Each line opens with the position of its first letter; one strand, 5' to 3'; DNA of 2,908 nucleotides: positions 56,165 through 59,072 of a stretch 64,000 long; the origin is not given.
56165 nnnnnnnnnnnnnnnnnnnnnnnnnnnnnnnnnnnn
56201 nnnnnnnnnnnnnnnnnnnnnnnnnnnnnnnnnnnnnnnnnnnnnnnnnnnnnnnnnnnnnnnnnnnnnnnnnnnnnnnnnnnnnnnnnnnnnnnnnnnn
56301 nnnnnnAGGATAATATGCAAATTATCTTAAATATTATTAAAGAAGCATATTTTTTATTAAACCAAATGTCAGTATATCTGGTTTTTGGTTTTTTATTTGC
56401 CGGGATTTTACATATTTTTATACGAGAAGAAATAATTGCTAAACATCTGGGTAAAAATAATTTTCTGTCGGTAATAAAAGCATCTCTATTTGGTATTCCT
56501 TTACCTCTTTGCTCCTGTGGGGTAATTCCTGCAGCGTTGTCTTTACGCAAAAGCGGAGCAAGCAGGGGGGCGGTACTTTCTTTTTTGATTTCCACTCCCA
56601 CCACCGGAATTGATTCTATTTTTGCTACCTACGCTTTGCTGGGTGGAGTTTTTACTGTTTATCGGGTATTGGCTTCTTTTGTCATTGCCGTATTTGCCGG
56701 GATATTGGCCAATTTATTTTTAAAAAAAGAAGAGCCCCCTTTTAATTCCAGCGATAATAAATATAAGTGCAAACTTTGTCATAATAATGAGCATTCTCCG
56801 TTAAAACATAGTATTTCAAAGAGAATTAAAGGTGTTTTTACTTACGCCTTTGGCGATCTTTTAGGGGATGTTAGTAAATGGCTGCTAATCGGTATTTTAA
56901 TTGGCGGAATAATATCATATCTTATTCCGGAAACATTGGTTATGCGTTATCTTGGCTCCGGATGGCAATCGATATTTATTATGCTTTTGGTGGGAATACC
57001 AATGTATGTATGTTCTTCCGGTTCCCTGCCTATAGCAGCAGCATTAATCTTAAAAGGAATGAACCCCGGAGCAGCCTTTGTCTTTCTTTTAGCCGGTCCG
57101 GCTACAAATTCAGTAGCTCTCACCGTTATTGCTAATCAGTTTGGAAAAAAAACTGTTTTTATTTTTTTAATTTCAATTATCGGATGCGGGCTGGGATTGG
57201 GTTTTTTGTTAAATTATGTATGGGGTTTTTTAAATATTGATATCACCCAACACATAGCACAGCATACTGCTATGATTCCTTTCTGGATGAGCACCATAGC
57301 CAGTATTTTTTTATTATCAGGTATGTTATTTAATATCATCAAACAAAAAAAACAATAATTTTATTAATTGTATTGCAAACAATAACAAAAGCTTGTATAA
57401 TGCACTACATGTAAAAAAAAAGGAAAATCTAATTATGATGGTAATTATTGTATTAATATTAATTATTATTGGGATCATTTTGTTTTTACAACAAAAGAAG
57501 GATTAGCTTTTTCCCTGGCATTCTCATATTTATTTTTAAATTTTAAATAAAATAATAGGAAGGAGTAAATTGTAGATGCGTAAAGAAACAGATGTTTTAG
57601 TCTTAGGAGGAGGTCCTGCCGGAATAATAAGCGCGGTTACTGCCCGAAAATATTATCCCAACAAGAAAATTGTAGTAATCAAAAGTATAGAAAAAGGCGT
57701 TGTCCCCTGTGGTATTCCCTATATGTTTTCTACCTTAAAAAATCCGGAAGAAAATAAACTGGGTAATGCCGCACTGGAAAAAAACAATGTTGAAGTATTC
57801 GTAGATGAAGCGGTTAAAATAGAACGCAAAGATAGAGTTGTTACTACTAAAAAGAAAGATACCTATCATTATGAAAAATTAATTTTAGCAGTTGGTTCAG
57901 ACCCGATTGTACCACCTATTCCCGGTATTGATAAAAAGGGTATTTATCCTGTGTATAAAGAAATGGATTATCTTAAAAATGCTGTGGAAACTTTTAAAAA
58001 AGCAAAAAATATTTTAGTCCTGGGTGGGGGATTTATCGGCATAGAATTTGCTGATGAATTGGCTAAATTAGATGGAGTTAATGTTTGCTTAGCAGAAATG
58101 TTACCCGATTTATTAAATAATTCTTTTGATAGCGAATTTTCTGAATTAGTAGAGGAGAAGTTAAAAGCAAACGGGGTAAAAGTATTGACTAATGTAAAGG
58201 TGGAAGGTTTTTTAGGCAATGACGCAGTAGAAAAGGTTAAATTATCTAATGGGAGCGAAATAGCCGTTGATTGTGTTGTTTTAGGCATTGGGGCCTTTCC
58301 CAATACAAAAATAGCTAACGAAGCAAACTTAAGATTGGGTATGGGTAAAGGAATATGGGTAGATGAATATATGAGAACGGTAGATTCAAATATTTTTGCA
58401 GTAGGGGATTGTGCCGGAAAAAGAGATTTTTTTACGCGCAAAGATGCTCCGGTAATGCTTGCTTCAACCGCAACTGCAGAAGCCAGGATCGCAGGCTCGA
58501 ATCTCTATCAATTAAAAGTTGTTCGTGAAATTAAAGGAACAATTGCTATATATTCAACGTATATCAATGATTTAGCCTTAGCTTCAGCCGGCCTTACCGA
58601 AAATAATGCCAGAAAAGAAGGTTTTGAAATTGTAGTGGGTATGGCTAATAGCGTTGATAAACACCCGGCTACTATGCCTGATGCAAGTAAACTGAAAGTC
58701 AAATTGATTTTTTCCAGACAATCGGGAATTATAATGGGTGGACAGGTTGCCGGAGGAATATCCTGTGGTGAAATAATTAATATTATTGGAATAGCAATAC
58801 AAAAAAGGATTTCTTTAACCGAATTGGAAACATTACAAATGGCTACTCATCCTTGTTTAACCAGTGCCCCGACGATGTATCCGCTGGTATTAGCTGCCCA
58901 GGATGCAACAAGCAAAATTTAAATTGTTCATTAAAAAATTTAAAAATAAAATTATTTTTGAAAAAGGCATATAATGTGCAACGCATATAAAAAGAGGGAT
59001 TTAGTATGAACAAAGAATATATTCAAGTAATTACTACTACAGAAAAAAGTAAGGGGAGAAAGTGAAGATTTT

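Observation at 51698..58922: Compact oxidative-stress island headed by an Fe-S Rrf2 regulator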

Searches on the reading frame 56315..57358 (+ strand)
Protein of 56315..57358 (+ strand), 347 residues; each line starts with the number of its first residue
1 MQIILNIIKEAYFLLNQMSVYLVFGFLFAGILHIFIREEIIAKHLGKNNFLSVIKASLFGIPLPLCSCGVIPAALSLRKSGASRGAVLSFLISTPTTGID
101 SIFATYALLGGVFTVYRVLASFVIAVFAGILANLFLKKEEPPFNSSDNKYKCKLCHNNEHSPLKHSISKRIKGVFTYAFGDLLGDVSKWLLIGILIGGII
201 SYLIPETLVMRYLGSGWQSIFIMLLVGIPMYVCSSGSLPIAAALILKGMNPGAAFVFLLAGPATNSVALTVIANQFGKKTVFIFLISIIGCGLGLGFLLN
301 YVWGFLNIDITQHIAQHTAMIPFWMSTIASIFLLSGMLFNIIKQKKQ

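Call 3: search_protein_families(library=pfam, proteins=[window:56315-57358:+], max_evalue=0.01)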
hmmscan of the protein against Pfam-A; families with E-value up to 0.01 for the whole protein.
window:56315-57358:+ (347 aa): 1 family
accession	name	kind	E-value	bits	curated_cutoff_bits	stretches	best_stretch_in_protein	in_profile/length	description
PF03773.19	ArsP_1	-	5.6e-49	167.3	32.3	1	18-290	16-283/294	Predicted permease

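Call 12: search_protein_families(library=ncbifam, proteins=[window:56315-57358:+], max_evalue=0.001)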
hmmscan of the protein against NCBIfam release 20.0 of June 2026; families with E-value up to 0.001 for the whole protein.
window:56315-57358:+ (347 aa): 3 families
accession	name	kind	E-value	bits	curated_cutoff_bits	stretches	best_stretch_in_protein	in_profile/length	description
NF033936.1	CuZnOut_SO0444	equivalog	7.3e-116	387.1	300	1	14-337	4-347/351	SO_0444 family Cu/Zn efflux transporter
NF040736.1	efflux_SaoE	equivalog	1.5e-61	208.7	325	1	2-345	2-349/352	efflux transporter SaoE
NF037962.1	arsenic_eff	subfamily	0.00021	20.8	100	1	19-256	7-248/287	arsenic efflux protein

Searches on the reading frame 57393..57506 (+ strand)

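Call 3: search_protein_families(library=pfam, proteins=[window:57393-57506:+], max_evalue=0.01)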
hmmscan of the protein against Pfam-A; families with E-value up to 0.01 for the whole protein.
window:57393-57506:+ (37 aa): 1 family
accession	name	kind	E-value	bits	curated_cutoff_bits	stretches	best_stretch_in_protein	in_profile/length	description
PF11297.13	DUF3098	-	0.0056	16.6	25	1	9-33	3-26/67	Protein of unknown function (DUF3098)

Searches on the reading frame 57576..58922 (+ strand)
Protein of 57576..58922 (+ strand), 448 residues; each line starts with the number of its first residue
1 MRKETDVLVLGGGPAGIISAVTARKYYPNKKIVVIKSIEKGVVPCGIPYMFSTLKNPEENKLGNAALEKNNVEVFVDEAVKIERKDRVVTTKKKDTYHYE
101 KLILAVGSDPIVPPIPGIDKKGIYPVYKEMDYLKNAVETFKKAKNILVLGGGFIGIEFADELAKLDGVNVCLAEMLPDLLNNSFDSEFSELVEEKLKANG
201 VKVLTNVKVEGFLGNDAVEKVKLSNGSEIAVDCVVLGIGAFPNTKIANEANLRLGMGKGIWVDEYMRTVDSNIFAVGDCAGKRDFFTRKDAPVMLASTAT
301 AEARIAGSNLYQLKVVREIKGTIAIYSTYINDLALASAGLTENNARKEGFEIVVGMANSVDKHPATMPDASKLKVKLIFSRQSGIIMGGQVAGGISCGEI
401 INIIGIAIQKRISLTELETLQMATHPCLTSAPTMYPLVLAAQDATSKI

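Call 3: search_protein_families(library=pfam, proteins=[window:57576-58922:+], max_evalue=0.01)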
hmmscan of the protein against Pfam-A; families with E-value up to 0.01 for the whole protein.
window:57576-58922:+ (448 aa): 13 families
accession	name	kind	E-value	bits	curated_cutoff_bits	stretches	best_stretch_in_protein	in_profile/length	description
PF07992.20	Pyr_redox_2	-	6.7e-61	206.7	26.1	1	6-303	2-291/291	Pyridine nucleotide-disulphide oxidoreductase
PF00070.33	Pyr_redox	-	5.5e-17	62.5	22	1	145-225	1-81/82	Pyridine nucleotide-disulphide oxidoreductase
PF02852.28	Pyr_redox_dim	-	2.1e-15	57.3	25.3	1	328-432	4-106/110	Pyridine nucleotide-disulphide oxidoreductase, dimerisation domain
PF13738.12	Pyr_redox_3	-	1e-11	45.1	30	1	69-277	93-305/305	Pyridine nucleotide-disulphide oxidoreductase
PF01266.30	DAO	-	3.4e-11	43.7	27.9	1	194-264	157-233/353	FAD dependent oxidoreductase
PF03486.20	HI0933_like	-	4e-07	30.2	50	0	6-35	2-29/244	HI0933-like protein Rossmann domain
PF01134.28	GIDA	-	5e-05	23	22.1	0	187-247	96-157/391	Glucose inhibited division protein A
PF00890.30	FAD_binding_2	-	7.9e-05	22.5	20.4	0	6-38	1-31/414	FAD binding domain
PF13434.12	Lys_Orn_oxgnase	-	0.00029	20.5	21.3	1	86-165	138-210/339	L-lysine 6-monooxygenase/L-ornithine 5-monooxygenase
PF12831.13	FAD_oxidored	-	0.00043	20.1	27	0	6-25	1-20/416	FAD dependent oxidoreductase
PF01946.23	Thi4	-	0.00065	19.4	26.2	0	4-37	17-49/235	Thi4 family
PF13450.12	NAD_binding_8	-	0.00071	20.2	21.9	0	148-179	1-31/68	NAD(P)-binding Rossmann-like domain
PF01564.23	Spermine_synth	-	0.0043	17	22.9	0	132-206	61-132/186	Spermine/spermidine synthase domain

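Call 12: search_protein_families(library=ncbifam, proteins=[window:57576-58922:+], max_evalue=0.001)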
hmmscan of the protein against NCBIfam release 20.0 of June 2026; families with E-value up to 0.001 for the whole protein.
window:57576-58922:+ (448 aa): 54 families (the best 25 are shown)
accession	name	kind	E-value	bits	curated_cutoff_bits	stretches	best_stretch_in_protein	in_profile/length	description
TIGR03385.1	CoA_CoA_reduc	equivalog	3.1e-68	230.5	578.8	1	7-430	2-430/439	CoA-disulfide reductase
NF007123.0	PRK09564.1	equivalog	1.3e-67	228.4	458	1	7-427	3-428/444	CoA-disulfide reductase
NF046103.1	NOXase_Strep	equivalog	1.3e-54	185.9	600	1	7-423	2-422/442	H2O-forming NADH oxidase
NF045765.1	PhenlGlyoxDHPadH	equivalog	1e-49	169.5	475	1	4-327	2-324/416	NADH-dependent phenylglyoxylate dehydrogenase subunit epsilon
TIGR01350.1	lipoamide_DH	equivalog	3.2e-48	164.6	408.8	1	67-430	99-445/461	dihydrolipoyl dehydrogenase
TIGR02374.1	nitri_red_nirB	equivalog_domain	1.6e-46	159.1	578.35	1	67-297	64-295/794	nitrite reductase large subunit NirB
NF003437.0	PRK04965.1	equivalog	1.5e-39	136.1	392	1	66-303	67-298/378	NADH:flavorubredoxin reductase NorW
NF011565.0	PRK14989.1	subfamily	1.3e-37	129.4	883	1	64-292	66-295/847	nitrite reductase large subunit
NF004943.0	PRK06292.2-1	equivalog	1.5e-37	129.4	432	1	69-427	99-443/456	dihydrolipoyl dehydrogenase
NF041853.1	hythiocyan_redase_MerA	equivalog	1.3e-35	123.1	650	1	68-429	88-431/440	hypothiocyanous acid reductase MerA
NF004776.0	PRK06116.1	equivalog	2.6e-33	115.7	480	1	64-427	100-441/450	glutathione-disulfide reductase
NF003585.0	PRK05249.1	equivalog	4.4e-33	114.6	465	1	59-410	97-428/464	Si-specific NAD(P)(+) transhydrogenase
TIGR02053.1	MerA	equivalog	1.5e-32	113.2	454.45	1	71-419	103-434/465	mercury(II) reductase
NF042949.2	3PPDioc_HcaD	equivalog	1.8e-32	112.5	450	1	6-308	3-303/386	3-phenylpropionate/cinnamic acid dioxygenase ferredoxin--NAD(+) reductase subunit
NF004991.0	PRK06370.1-3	subfamily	3.2e-32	111.7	620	1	68-429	137-475/509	FAD-containing oxidoreductase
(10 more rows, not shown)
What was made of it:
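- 57576..58922 (+): Nox/CoA-disulfide-reductase-family flavoprotein with the single Cys motif VVPCGIP. PF07992, PF02852 and CoADR/Nox models, all below cut-off (calls 3, 12).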

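Call 56: find_related_loci(query=window:57576-58919:+, collection=metagenome_contigs, flank=3000)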
Query window:57576-58919:+ (448 aa) in metagenome_contigs; peptide patterns used: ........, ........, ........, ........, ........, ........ (x = any residue, [..] = any of these).
600 stretches matched a pattern (row limit reached: there are more); 390 encode a relative of the query (tblastn E <= 1e-3); the best 80 are kept; 80 distinct loci.
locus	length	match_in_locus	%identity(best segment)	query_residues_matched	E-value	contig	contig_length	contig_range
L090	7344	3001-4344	70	1-448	0e+0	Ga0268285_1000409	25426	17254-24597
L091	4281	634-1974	71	1-447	0e+0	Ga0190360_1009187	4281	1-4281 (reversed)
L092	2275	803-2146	71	1-448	0e+0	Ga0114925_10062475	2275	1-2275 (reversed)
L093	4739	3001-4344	70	1-448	0e+0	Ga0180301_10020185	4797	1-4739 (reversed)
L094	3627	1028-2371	71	1-448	0e+0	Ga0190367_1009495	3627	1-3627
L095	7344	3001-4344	72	1-448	0e+0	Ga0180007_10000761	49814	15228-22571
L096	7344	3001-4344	70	1-448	0e+0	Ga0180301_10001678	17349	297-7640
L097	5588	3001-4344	70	1-448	0e+0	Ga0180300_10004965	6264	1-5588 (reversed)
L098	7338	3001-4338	73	3-448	0e+0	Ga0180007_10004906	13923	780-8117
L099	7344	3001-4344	73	1-448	0e+0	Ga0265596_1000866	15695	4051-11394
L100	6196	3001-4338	71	1-448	0e+0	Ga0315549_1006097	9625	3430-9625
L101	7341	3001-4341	69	1-448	0e+0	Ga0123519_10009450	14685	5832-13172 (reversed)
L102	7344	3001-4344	69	1-448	0e+0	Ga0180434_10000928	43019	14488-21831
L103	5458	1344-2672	71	1-443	0e+0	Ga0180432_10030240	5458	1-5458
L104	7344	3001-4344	70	1-448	0e+0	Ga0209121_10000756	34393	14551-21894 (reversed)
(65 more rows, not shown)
